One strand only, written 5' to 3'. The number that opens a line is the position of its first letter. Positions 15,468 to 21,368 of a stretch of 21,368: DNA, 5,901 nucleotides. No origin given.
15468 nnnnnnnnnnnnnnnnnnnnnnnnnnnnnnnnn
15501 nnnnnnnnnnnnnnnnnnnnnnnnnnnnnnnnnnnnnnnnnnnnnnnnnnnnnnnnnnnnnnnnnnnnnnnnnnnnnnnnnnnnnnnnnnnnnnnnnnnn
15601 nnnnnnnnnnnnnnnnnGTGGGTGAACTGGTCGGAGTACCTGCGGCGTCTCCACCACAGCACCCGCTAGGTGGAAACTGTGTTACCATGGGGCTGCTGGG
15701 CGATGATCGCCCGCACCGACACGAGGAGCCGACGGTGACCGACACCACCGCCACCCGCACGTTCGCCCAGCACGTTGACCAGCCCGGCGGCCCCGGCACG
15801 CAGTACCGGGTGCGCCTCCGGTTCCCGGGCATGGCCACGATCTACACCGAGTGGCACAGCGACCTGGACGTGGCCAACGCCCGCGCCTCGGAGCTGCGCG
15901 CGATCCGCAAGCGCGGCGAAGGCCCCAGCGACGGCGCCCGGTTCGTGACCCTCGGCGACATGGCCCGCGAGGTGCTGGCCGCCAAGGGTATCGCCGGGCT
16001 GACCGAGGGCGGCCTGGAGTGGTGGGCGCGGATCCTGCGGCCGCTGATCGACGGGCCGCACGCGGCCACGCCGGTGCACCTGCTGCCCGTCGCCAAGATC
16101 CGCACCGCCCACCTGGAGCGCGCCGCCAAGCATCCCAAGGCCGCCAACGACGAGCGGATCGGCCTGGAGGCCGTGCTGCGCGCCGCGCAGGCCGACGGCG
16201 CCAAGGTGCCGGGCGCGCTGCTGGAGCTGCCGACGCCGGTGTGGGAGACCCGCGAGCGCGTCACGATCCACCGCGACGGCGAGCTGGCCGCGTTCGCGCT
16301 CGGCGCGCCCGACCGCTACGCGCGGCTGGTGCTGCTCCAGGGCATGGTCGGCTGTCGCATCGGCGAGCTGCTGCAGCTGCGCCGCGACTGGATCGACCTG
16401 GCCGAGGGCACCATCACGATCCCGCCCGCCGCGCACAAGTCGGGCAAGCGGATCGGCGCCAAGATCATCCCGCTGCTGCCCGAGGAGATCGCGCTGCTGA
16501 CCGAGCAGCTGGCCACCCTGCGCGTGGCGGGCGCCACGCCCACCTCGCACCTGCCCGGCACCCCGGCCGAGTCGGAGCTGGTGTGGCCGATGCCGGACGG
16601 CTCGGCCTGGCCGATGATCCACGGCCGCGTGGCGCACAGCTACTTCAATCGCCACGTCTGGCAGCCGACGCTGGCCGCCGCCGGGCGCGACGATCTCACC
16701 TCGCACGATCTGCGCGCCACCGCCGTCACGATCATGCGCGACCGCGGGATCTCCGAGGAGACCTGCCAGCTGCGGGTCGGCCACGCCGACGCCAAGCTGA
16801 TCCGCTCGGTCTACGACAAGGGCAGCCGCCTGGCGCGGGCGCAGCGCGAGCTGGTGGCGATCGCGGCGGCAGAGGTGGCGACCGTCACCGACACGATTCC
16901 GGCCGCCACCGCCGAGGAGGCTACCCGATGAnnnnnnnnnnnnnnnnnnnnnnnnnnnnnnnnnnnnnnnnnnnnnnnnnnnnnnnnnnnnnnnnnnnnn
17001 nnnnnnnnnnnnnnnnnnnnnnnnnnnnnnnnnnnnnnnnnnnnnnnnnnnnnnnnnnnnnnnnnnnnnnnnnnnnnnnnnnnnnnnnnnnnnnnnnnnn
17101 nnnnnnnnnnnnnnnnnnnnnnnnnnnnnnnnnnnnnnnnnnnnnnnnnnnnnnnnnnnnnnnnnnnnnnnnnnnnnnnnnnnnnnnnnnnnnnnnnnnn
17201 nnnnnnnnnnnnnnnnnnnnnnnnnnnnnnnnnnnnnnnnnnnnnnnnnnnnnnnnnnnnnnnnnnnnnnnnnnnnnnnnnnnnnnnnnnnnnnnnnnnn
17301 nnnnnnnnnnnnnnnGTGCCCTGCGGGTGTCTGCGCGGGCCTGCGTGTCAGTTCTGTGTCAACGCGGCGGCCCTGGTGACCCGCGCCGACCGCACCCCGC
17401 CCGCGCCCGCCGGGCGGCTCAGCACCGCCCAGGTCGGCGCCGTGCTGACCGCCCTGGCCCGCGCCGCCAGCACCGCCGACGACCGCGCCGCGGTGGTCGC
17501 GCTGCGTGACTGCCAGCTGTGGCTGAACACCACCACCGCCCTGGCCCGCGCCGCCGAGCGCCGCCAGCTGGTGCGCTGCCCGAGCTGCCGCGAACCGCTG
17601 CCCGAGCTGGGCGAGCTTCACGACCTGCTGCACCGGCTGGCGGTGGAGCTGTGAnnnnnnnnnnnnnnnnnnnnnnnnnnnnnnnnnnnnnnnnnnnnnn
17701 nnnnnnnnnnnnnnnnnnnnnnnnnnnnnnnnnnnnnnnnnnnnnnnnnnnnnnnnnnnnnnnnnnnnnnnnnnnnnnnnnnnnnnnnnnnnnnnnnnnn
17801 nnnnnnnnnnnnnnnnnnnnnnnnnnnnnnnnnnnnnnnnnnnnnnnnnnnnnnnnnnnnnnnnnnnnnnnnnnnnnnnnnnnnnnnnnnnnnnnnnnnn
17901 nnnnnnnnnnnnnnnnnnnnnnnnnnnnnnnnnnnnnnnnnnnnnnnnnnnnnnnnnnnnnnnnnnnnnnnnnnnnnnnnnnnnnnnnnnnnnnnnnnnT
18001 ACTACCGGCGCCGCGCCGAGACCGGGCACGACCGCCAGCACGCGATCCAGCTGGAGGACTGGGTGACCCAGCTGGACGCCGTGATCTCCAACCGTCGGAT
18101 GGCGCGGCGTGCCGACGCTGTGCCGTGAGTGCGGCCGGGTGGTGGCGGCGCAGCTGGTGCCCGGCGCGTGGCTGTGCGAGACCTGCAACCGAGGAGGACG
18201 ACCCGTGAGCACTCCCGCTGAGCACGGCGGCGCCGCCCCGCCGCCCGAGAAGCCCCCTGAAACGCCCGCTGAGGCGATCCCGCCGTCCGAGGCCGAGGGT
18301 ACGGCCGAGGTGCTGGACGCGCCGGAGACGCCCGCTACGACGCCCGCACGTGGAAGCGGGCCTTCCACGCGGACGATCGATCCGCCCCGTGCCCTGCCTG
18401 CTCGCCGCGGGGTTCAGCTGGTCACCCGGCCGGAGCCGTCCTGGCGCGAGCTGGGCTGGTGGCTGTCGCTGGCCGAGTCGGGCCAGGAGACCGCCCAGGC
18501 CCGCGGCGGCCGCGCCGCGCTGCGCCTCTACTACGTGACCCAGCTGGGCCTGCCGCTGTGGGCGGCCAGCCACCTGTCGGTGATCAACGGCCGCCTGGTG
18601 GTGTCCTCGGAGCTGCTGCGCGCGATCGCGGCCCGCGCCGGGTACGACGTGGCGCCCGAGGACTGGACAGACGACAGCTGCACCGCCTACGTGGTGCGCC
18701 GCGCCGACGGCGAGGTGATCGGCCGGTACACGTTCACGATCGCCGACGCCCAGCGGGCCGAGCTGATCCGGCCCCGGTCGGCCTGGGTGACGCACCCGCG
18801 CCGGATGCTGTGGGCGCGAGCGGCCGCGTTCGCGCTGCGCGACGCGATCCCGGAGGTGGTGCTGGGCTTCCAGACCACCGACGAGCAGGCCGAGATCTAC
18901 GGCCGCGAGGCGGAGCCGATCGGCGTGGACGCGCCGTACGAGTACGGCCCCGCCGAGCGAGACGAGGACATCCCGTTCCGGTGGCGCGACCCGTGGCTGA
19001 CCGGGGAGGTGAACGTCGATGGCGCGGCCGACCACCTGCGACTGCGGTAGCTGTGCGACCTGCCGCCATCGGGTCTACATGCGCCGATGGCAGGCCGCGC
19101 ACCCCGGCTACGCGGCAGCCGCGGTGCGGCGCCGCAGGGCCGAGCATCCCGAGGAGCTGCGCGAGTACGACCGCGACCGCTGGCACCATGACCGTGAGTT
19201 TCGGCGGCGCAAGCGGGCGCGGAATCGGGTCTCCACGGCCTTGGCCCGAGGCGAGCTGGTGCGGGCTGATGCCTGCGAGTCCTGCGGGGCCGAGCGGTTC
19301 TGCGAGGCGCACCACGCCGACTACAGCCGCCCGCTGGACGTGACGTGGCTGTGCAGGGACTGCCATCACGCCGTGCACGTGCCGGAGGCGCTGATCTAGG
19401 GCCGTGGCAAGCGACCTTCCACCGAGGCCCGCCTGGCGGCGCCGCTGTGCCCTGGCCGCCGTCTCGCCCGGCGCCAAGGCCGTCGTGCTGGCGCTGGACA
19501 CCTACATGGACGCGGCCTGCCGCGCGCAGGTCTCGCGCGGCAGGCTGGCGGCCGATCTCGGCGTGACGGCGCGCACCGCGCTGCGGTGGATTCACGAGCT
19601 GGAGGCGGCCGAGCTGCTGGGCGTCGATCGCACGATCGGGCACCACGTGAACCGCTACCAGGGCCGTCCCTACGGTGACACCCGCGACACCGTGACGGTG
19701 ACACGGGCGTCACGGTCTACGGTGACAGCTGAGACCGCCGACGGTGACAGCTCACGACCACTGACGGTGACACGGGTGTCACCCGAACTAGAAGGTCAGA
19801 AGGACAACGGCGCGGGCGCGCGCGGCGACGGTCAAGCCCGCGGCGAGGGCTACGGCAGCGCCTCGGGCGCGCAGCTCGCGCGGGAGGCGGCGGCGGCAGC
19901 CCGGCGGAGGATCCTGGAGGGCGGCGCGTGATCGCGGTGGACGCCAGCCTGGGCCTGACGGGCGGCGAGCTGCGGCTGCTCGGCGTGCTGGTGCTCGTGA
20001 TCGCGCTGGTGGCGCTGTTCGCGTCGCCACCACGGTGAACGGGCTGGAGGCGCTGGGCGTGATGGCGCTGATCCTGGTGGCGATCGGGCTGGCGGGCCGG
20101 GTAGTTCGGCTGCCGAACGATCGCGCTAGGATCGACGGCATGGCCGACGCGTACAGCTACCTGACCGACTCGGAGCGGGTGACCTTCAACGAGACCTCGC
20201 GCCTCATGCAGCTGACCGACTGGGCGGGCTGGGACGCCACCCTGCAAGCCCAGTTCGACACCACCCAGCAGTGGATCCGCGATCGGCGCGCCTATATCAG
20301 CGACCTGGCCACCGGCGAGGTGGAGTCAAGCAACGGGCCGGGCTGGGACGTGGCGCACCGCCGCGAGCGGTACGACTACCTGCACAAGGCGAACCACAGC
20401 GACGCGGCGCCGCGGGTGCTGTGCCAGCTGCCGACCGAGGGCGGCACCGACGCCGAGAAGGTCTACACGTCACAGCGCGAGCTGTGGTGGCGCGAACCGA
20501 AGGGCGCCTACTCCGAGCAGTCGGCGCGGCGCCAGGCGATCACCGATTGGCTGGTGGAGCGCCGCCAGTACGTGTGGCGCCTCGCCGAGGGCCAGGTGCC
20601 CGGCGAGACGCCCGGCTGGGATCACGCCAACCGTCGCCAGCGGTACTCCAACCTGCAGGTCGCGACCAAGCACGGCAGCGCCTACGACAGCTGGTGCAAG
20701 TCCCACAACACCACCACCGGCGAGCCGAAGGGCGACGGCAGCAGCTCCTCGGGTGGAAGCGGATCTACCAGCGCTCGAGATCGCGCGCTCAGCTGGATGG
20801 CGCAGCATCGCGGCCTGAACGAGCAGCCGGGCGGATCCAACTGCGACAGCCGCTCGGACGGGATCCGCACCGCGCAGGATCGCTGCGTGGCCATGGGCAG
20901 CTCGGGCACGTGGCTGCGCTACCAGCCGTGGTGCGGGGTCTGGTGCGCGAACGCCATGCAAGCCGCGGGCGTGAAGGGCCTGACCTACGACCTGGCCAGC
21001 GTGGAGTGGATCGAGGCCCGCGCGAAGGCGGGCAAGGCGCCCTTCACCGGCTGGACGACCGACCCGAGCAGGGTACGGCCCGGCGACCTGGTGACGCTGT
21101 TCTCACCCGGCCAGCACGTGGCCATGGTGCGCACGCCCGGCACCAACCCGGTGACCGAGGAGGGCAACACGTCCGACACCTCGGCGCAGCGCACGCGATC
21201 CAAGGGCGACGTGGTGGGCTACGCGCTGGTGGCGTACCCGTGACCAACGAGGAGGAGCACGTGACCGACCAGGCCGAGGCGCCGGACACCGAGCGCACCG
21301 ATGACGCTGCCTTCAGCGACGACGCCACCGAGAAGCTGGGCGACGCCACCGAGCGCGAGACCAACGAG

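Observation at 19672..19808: Iteron array plus AT-rich patch inside the initiator-like gene: lambda O/ori-like origin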

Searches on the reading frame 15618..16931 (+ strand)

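Call 10: search_protein_families(library=pfam, proteins=[window:15618-16931:+], max_evalue=0.01)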
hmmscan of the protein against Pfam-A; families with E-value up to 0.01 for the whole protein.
window:15618-16931:+ (437 aa): 1 family
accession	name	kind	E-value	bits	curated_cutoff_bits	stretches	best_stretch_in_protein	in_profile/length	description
PF00589.27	Phage_integrase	-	2.9e-10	40.6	27.1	1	235-399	25-165/172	Phage integrase family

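Call 11: search_protein_families(library=phrogs, proteins=[window:15618-16931:+], max_evalue=0.01)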
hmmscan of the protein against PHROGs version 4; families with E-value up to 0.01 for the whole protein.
window:15618-16931:+ (437 aa): 2 families
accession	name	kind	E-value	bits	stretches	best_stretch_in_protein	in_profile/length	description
phrog_1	-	integration and excision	1.1e-33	118.5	1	105-417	159-452/611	integrase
phrog_216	-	integration and excision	5.1e-15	56.3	1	230-410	72-234/301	integrase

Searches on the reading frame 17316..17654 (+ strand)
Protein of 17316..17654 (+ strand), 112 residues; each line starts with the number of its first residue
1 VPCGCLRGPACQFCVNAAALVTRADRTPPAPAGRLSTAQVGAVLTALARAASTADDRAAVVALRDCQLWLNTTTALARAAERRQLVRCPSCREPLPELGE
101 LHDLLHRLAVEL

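Call 10: search_protein_families(library=pfam, proteins=[window:17316-17654:+], max_evalue=0.01)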
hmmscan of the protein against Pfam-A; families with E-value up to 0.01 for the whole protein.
window:17316-17654:+ (112 aa): 1 family
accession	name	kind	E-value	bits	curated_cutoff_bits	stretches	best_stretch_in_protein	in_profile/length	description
PF22910.1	EDR4-like_1st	-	0.0075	16.4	27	1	84-99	3-18/34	Enhanced disease resistance 4-like, N-terminal domain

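Call 11: search_protein_families(library=phrogs, proteins=[window:17316-17654:+], max_evalue=0.01)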
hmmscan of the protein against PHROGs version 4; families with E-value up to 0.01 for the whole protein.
window:17316-17654:+ (112 aa): 0 families

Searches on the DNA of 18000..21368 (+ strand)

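Call 12: search_dna_similar(query=window:18000-21368:+, collection=phages, mode=distant, max_rows=20)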
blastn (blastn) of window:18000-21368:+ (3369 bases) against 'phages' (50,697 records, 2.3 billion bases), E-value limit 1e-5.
No match.

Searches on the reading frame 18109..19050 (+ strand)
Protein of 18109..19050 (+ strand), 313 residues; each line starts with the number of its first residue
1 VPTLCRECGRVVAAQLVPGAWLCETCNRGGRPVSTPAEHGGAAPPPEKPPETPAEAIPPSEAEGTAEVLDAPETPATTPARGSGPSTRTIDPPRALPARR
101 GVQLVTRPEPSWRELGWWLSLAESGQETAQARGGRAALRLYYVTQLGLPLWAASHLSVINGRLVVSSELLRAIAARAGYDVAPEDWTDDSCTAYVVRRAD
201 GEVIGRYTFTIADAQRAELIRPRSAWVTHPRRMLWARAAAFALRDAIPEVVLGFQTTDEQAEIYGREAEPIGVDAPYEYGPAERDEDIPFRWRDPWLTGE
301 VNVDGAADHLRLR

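Call 10: search_protein_families(library=pfam, proteins=[window:18109-19050:+], max_evalue=0.01)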
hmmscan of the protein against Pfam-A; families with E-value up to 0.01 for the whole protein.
window:18109-19050:+ (313 aa): 1 family
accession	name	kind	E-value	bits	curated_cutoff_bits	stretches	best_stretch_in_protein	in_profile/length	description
PF03837.19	RecT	-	0.0078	16.2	24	0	207-266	131-193/198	RecT family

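Call 11: search_protein_families(library=phrogs, proteins=[window:18109-19050:+], max_evalue=0.01)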
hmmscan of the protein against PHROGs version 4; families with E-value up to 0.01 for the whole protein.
window:18109-19050:+ (313 aa): 3 families
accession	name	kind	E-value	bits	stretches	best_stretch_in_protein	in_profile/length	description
phrog_561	-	DNA, RNA and nucleotide metabolism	2.2e-18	68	1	149-274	343-482/633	RecT-like ssDNA annealing protein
phrog_4171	-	DNA, RNA and nucleotide metabolism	3.4e-09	37.8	1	142-274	73-222/392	RecT-like ssDNA annealing protein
phrog_10056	-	DNA, RNA and nucleotide metabolism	0.0018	18.8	1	189-270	120-196/302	RecT-like ssDNA annealing protein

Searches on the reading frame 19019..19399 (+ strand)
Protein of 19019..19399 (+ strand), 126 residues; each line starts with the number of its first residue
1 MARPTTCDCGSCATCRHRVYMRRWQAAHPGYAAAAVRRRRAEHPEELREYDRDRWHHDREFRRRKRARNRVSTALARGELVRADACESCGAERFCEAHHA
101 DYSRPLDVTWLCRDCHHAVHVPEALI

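Call 10: search_protein_families(library=pfam, proteins=[window:19019-19399:+], max_evalue=0.01)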
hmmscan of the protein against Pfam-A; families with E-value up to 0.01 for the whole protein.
window:19019-19399:+ (126 aa): 0 families

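Call 11: search_protein_families(library=phrogs, proteins=[window:19019-19399:+], max_evalue=0.01)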
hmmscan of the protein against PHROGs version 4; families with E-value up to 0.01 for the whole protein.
window:19019-19399:+ (126 aa): 2 families
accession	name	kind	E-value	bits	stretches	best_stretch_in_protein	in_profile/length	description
phrog_2340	-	DNA, RNA and nucleotide metabolism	1.9e-18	68.1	1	9-121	38-161/171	endonuclease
phrog_11793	-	unknown function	2.1e-14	54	1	65-121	2-58/65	-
